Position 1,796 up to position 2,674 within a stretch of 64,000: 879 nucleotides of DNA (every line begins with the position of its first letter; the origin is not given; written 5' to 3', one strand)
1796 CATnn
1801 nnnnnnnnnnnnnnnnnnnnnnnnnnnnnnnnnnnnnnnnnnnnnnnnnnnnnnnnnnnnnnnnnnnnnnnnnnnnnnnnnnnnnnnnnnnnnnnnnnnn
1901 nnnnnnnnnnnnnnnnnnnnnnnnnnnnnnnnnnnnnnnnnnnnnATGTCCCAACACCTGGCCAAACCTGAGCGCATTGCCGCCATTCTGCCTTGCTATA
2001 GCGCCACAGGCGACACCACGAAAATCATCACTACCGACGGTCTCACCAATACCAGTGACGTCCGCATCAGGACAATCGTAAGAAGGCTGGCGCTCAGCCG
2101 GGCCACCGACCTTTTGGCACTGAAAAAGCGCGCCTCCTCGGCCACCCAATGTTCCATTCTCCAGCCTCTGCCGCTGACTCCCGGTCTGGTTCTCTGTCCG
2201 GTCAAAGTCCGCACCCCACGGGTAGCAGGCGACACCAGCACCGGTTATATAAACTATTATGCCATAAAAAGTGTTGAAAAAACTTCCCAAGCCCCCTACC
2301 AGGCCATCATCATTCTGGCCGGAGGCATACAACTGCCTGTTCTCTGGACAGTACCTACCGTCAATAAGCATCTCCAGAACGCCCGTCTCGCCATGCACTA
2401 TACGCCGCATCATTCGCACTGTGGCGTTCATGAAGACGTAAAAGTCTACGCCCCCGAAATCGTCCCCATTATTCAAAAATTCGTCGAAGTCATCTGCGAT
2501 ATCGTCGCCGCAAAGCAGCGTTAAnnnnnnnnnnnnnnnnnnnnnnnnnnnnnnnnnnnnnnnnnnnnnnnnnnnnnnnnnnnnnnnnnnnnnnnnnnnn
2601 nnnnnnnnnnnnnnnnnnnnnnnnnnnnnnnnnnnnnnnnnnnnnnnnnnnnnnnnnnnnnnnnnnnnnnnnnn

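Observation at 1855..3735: ComK-like gene with a LexA box at its transcription start, next to a DegU-like regulator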

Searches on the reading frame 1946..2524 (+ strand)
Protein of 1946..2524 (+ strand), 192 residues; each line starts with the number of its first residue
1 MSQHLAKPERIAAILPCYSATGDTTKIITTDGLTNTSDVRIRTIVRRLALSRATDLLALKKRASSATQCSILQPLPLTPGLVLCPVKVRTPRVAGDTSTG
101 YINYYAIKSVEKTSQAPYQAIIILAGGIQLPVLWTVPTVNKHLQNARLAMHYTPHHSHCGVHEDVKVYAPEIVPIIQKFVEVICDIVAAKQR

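Call 3: search_protein_families(library=pfam, proteins=[window:1946-2524:+], max_evalue=1)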
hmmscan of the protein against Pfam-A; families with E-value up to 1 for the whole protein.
window:1946-2524:+ (192 aa): 0 families

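Call 4: search_protein_families(library=ncbifam, proteins=[window:1946-2524:+], max_evalue=1)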
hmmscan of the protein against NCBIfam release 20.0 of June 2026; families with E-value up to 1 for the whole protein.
window:1946-2524:+ (192 aa): 0 families

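Call 5: find_homologous_proteins(query=window:1946-2524:+, max_evalue=0.001)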
Query window:1946-2524:+ (192 aa): 76 proteins with E <= 0.001 among 191 candidates.
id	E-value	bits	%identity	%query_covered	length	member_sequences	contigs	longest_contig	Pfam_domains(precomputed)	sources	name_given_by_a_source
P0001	5.2e-117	406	97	100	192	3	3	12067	-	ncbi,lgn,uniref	ncbi:hypothetical protein SDC9_50713 [bioreactor metagenome]|uniref:Uncharacterized protein n=1 Tax=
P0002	6.8e-97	341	81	100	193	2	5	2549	-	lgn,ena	-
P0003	3.6e-96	338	81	100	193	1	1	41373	-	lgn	-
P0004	2.3e-93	329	80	100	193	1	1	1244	-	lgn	-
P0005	1.7e-88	313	77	100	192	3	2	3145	-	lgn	-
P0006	2.6e-88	313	74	100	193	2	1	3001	-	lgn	-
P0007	1.3e-87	310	73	100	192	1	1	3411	-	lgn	-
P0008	2.5e-78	280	66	100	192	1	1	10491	-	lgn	-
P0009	2.0e-73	264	65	100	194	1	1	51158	-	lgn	-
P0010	4.4e-73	263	65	100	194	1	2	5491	-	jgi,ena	-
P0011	2.5e-72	261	63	100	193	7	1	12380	-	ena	-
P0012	4.3e-71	257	61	100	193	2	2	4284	-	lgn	-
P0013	3.5e-68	247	59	100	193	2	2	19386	-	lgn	-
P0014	3.3e-61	224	59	99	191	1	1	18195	-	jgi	-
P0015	3.0e-60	221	54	99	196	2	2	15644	-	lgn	-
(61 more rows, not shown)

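Call 7: search_protein_families(library=pfam, alignment_id=A1, max_evalue=10)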
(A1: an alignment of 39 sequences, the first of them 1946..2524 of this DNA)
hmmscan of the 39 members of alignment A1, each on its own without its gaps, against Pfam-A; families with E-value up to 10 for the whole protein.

A. member 1, window:1946-2524:+ (192 aa): 0 families

B. families by the number of members that match (of 39 scanned): 7 families
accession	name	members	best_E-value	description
PF20514.4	ROXA-like_wH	2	0.002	ROXA-like winged helix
PF06338.17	ComK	1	0.013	ComK protein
PF24427.1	Ig_GP210_16th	1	0.013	Nuclear pore complex protein GP210, Ig-like domain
PF12735.13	IgD3_Trs65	1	0.083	TRAPP trafficking subunit Trs65 IgD3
PF12722.12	Hid1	1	0.12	High-temperature-induced dauer-formation protein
PF12845.12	TBD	1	0.29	TBD domain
PF21834.1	DUF6894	1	1.2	Domain of unknown function (DUF6894)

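Call 8: search_solved_structures(query=A1, max_evalue=10, show_alignments=2)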
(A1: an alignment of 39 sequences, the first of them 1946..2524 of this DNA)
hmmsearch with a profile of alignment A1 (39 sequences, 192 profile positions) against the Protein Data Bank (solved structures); distinct sequences matched with E-value up to 10: 0.

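Call 10: find_related_loci(query=A1, collection=genome_contigs, flank=4000)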
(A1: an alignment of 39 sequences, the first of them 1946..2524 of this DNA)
Query A1 (192 aa) in genome_contigs; peptide patterns used: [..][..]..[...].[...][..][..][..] (x = any residue, [..] = any of these).
29 stretches matched a pattern; 11 encode a relative of the query (tblastn E <= 1e-3); 11 distinct loci.
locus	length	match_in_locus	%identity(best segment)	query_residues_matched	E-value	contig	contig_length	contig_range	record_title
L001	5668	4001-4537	51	1-188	5e-54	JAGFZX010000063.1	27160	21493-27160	MAG: Bacillota bacterium isolate CTSoil_075 scaffold_283, whole genome shotgun sequence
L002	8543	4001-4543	54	1-190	2e-53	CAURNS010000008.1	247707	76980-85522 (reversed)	MAG TPA_asm: uncultured Pelosinus sp. isolate ERR9968789_bin.10_MetaWRAP_v1.3_MAG genome assembly, contig: ERZ21615840.2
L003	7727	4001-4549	51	1-192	2e-51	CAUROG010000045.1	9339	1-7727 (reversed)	MAG TPA_asm: uncultured Pelosinus sp. isolate ERR9968768_bin.30_MetaWRAP_v1.3_MAG genome assembly, contig: ERZ21616018.2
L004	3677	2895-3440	51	1-191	3e-47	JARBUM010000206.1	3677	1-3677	MAG: Pelosinus sp. isolate L_E1_T20_C_bin.69 scaffold_51243, whole genome shotgun sequence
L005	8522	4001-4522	52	9-191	3e-46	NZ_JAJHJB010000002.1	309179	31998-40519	Pelosinus baikalensis strain Bkl1 NODE_2_length_309179_cov_80.705481, whole genome shotgun sequence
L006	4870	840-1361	51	9-191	3e-46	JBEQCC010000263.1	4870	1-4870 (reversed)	MAG: Pelosinus sp. isolate 05_S201.semibin_refined.005_sub NODE_10496_length_4870_cov_1.010964:0-4870, whole genome shot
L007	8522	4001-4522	52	9-191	6e-46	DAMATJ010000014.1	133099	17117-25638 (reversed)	MAG TPA_asm: Pelosinus fermentans isolate CTOTU48474 NODE_48_length_133099_cov_16.158519, whole genome shotgun sequence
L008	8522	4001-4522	51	9-191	2e-45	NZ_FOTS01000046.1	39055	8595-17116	Pelosinus propionicus DSM 13327, whole genome shotgun sequence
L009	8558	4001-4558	46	1-187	7e-44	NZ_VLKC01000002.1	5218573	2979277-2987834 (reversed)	Sporomusa sp. KB1 SalpaDRAFT_Scaffold1.2, whole genome shotgun sequence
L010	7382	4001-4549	43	2-191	4e-40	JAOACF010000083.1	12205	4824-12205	MAG: Negativicutes bacterium isolate SKW2 NODE_82_length_12205_cov_3.875835, whole genome shotgun sequence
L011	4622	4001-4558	48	5-191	2e-39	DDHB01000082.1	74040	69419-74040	MAG TPA_asm: Sporomusaceae bacterium UBA1887 UBA1887_contig_539, whole genome shotgun sequence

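Call 17: search_protein_representatives(alignment_id=A1)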
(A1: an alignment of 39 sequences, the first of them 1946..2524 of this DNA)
Query: 39 sequences, 192 profile positions. Proteins with E-value up to 0.001 (for the whole library): 800; up to 1e-10: 444; up to 1e-30: 55. The best 150 are listed.
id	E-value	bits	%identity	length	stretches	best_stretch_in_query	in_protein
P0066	1.6e-73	263.2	-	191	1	1-190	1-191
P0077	1.2e-72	260.3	-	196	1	1-190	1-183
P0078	5.0e-70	251.8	-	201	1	1-191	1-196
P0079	6.4e-69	248.2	-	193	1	1-189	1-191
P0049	3.6e-67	242.5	-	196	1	1-191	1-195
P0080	9.4e-67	241.1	-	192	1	8-190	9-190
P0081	1.5e-64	233.9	-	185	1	1-191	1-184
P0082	1.2e-62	227.7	-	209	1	3-190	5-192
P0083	3.9e-61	222.8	-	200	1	3-186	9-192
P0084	7.5e-61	221.8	-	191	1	1-190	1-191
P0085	7.9e-61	221.8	-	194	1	4-189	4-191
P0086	2.0e-60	220.4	-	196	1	3-190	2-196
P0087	1.4e-59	217.7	-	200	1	1-190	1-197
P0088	1.1e-58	214.8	-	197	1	3-189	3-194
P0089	1.5e-58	214.3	-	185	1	1-190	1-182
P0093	1.6e-57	211.0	-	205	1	10-191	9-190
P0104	2.8e-51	190.7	-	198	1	5-159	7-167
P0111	6.2e-44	166.7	-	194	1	1-179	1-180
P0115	1.2e-41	159.2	-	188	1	1-155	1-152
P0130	1.3e-30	123.2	-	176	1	1-155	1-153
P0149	3.7e-26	108.7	-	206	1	11-157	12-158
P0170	3.3e-24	102.3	-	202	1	8-155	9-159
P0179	5.0e-23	98.5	-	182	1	8-148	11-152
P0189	6.4e-22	94.9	-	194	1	6-166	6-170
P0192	8.1e-22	94.5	-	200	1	4-184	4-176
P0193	9.0e-22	94.4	-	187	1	7-183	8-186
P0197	1.2e-21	94.0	-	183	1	8-162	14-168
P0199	1.6e-21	93.6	-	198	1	9-151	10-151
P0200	2.1e-21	93.2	-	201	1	8-155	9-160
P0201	2.2e-21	93.1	-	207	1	9-161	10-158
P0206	7.0e-21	91.5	-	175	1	7-165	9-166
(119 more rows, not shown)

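Call 19: search_protein_families(library=pfam, alignment_id=A2, max_evalue=1)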
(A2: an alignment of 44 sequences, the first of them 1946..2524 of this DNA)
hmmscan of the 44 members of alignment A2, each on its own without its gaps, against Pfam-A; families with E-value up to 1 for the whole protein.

A. member 1, window:1946-2524:+ (192 aa): 0 families

B. families by the number of members that match (of 44 scanned): 23 families
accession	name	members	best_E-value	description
PF06338.17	ComK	17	3.2e-09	ComK protein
PF19302.4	DUF5915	1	0.0053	Domain of unknown function (DUF5915)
PF07671.16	DUF1601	1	0.025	Protein of unknown function (DUF1601)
PF00945.23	Rhabdo_ncap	1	0.03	Rhabdovirus nucleocapsid protein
PF21004.2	MCEL_GT_NTPase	1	0.039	mRNA capping enzyme catalytic subunit, GTase, NTPase domain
PF18842.6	LPD26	1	0.041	Large polyvalent protein associated domain 26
PF17706.6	DUF5552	1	0.054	Family of unknown function (DUF5552)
PF06289.16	FlbD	1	0.064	Flagellar and Swarming motility proteins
PF10250.15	O-FucT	1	0.082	GDP-fucose protein O-fucosyltransferase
PF16344.10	FecR_C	1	0.084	FecR, C-terminal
PF18601.6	EZH2_N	1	0.093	EZH2 N-terminal domain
PF02817.22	E3_binding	1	0.1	e3 binding domain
PF20090.4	DUF6482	1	0.11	Family of unknown function (DUF6482)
PF01853.24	MOZ_SAS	1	0.11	MOZ/SAS family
PF23075.1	zf-C2H2_ZNF462_11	1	0.13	Zinc finger protein 462, C2H2 zinc finger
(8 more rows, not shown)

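Call 20: predict_structure(alignment_id=A1)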
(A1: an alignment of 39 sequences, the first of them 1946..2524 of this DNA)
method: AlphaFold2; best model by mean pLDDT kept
length: 192 residues; sequences in the alignment: 39
mean_pLDDT: 85.2   pTM: 0.72
mean pLDDT of the five models: 85.2, 83.8, 83.7, 83.4, 82.3
residues with pLDDT >= 90: 88; 70-90: 83; 50-70: 12; < 50: 9
segments of 3 or more residues with pLDDT < 50: 158-165
pLDDT, mean of each block of 10 residues (from residue 1): 73 89 89 91 90 86 87 88 93 83 96 95 95 97 92 61 52 79 86 72
secondary structure, 60 per line:
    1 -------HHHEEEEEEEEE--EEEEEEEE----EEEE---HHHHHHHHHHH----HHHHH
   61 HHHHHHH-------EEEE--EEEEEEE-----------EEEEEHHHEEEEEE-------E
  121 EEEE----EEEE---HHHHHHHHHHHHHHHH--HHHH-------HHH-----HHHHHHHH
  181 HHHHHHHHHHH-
elements in order: E11-19 E22-29 E34-37 H41-51 H56-67 E75-78 E81-87 E99-103 E107-112 E120-124 E129-132 H136-151 H154-157 H173-191

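Call 25: fold_search(model_id=the predicted structure, library=pdb)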
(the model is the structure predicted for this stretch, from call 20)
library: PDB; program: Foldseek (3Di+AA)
matches with E <= 10: 727; with E <= 0.001: 0
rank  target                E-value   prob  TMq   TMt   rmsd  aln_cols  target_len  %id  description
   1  3gyo                  3.9e-02  0.44  0.25  0.23  11.6       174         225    9  Se-Met Rtt106p (released 2009-12-08)
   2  3fss                  8.4e-02  0.20  0.20  0.18  13.8       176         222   11  Structure of the tandem PH domains of Rtt106 (released 2009-12-22)
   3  5ukk_A                1.2e-01  0.28  0.23  0.09  10.8       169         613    9  Human GRK2 in complex with human G-beta-gamma subunits and CCG211998 (14ak) (released 2017-04-05)
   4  3to1_A                1.3e-01  0.20  0.22  0.20  12.0       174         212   10  Two surfaces on Rtt106 mediate histone binding and chaperone activity (released 2011-12-21)
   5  1h9j                  2.0e-01  0.13  0.19  0.23  14.8       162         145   12  Two crystal structures of the cytoplasmic molybdate-binding protein ModG suggest a novel cooperative binding mechanism a (released 2001-05-11)
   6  1h9k                  2.4e-01  0.12  0.18  0.23  14.8       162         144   12  Two crystal structures of the cytoplasmic molybdate-binding protein ModG suggest a novel cooperative binding mechanism a (released 2001-05-11)
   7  3tvv_B                2.6e-01  0.30  0.20  0.17   8.4       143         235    7  Structure of the tandem PH domains of Rtt106 (residues 68-315) (released 2012-02-01)
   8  9ijj_4Z               2.6e-01  0.16  0.21  0.09  10.1       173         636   10  In situ structure of the central apparatus in mouse sperm axoneme. (released 2025-06-04)
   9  3tvv_A                2.7e-01  0.15  0.21  0.18  13.7       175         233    8  Structure of the tandem PH domains of Rtt106 (residues 68-315) (released 2012-02-01)
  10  3to1_B                3.1e-01  0.12  0.21  0.18  13.4       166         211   10  Two surfaces on Rtt106 mediate histone binding and chaperone activity (released 2011-12-21)
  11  3gyp                  3.2e-01  0.15  0.24  0.21  13.1       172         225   10  Rtt106p (released 2009-12-08)
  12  1kzg_A                3.2e-01  0.13  0.21  0.14  10.3       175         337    5  DbsCdc42(Y889F) (released 2002-03-20)
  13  6u7c_A                3.6e-01  0.28  0.21  0.08   9.0        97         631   16  Human GRK2 in complex with Gbetagamma subunits and CCG258747 (released 2020-04-15)
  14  6thl_A                3.6e-01  0.11  0.18  0.16  12.5       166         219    7  Crystal structure of the complex between RTT106 and BCD1 (released 2020-12-02)
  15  3ky9_A                3.6e-01  0.10  0.19  0.10   9.0       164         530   12  Autoinhibited Vav1 (released 2010-02-23)
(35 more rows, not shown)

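Call 27: find_encoding_contigs(protein=P0130, flank=3000, max_places=3)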
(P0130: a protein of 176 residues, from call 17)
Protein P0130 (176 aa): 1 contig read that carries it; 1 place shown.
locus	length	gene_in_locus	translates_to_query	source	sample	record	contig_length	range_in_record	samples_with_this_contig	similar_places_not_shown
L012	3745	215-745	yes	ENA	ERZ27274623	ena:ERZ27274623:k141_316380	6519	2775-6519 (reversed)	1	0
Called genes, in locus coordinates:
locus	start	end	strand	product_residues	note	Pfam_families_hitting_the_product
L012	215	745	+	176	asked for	-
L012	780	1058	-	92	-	-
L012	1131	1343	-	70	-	PF11148:DUF2922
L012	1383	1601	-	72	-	PF07872:DUF1659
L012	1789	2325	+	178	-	PF08281:Sigma70_r4_2, PF04545:Sigma70_r4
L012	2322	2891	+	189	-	PF01520:Amidase_3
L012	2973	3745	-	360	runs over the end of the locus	PF00672:HAMP, PF00512:HisKA, PF02518:HATPase_c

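Call 30: find_encoding_contigs(protein=P0170, flank=3000, max_places=3)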
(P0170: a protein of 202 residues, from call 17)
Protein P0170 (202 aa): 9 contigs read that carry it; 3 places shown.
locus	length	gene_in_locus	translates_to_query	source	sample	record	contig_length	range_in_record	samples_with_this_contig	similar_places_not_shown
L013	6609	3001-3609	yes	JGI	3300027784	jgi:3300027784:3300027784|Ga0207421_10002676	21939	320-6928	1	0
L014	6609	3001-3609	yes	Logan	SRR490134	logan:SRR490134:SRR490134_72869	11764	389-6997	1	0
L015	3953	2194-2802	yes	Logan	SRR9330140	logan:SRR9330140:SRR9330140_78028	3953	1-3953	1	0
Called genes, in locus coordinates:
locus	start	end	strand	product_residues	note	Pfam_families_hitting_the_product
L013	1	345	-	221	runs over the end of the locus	?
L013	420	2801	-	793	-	PF02687:FtsX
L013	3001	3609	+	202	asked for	-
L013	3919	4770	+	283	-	PF00149:Metallophos, PF12850:Metallophos_2 (faint), PF14582:Metallophos_3 (faint)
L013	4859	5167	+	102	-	-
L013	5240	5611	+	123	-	-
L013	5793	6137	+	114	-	PF01740:STAS, PF13466:STAS_2 (weak)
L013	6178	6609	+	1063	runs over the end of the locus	PF00989:PAS, PF08447:PAS_3, PF01590:GAF, PF13185:GAF_2, PF00989:PAS, PF13188:PAS_8, PF13426:PAS_9, PF08448:PAS_4, +5 more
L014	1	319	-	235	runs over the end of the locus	PF02463:SMC_N (faint), PF00005:ABC_tran, PF13304:AAA_21 (faint)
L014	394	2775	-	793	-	PF02687:FtsX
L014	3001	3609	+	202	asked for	-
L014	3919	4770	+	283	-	PF00149:Metallophos, PF12850:Metallophos_2 (faint), PF14582:Metallophos_3 (faint)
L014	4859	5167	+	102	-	-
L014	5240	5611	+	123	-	-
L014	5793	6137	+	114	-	PF01740:STAS, PF13466:STAS_2 (weak)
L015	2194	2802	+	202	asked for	-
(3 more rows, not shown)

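Call 31: find_encoding_contigs(protein=P0200, flank=3000, max_places=3)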
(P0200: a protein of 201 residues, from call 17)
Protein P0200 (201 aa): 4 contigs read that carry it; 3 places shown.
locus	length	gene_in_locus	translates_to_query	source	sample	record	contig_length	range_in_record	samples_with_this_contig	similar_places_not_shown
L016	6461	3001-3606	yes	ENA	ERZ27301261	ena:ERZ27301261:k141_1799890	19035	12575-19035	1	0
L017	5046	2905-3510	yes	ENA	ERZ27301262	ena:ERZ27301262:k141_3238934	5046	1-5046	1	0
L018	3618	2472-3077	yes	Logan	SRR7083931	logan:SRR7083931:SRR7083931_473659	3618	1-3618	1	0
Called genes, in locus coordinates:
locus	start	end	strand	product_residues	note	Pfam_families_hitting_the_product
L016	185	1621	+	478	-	PF01225:Mur_ligase, PF08245:Mur_ligase_M, PF02875:Mur_ligase_C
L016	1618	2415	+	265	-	PF19567:CpsB_CapC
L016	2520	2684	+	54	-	-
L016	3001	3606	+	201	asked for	-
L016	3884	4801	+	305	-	-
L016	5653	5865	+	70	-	PF10049:DUF2283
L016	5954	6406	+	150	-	PF00589:Phage_integrase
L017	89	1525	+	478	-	PF01225:Mur_ligase, PF08245:Mur_ligase_M, PF02875:Mur_ligase_C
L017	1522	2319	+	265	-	PF19567:CpsB_CapC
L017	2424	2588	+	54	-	-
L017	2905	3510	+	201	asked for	-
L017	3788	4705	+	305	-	-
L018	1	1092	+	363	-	?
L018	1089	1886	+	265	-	PF19567:CpsB_CapC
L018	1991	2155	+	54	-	-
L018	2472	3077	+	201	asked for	-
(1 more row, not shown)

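Call 38: search_protein_families(library=pfam, proteins=[P0192, P0201, P0197, P0199, P0193, P0149, P0179, P0189, P0170], max_evalue=0.1)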
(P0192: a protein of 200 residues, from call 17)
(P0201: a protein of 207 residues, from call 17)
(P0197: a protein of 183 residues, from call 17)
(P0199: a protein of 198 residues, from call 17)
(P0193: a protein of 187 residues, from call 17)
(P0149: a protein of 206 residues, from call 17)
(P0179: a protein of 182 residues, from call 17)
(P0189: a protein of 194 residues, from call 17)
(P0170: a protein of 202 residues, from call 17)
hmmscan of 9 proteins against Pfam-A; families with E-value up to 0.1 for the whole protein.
P0192 (200 aa): 1 family
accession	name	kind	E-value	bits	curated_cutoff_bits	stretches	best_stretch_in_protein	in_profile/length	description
PF06338.17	ComK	-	3.2e-09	37.2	22.3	1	6-148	5-144/152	ComK protein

P0201 (207 aa): 2 families
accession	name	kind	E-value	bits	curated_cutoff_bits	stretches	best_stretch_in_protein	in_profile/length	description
PF06289.16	FlbD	-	0.0043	17.1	24.7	0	97-127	8-38/59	Flagellar and Swarming motility proteins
PF06338.17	ComK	-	0.088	13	22.3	0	13-128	11-125/152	ComK protein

P0197 (183 aa): 1 family
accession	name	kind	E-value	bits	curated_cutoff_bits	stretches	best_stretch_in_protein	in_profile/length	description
PF06338.17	ComK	-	1.8e-06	28.3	22.3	1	13-156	6-144/152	ComK protein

P0199 (198 aa): 1 family
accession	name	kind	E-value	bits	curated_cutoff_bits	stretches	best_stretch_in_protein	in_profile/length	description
PF06338.17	ComK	-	9.3e-07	29.2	22.3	1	13-153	11-147/152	ComK protein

P0193 (187 aa): 0 families

P0149 (206 aa): 1 family
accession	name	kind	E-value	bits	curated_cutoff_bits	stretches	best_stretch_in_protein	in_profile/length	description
PF06338.17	ComK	-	5.1e-09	36.5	22.3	1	14-153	12-146/152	ComK protein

P0179 (182 aa): 1 family
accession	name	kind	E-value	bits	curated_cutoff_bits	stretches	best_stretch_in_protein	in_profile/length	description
PF06338.17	ComK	-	0.083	13.1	22.3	0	108-153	100-143/152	ComK protein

P0189 (194 aa): 2 families
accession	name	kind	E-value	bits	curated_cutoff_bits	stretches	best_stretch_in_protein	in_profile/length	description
PF19302.4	DUF5915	-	0.0053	16.7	27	1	24-63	9-48/195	Domain of unknown function (DUF5915)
PF16344.10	FecR_C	-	0.084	13.4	24.4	0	39-59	6-26/70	FecR, C-terminal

P0170 (202 aa): 1 family
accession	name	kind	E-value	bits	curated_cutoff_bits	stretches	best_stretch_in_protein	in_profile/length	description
PF06338.17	ComK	-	0.024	14.8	22.3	1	12-81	10-78/152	ComK protein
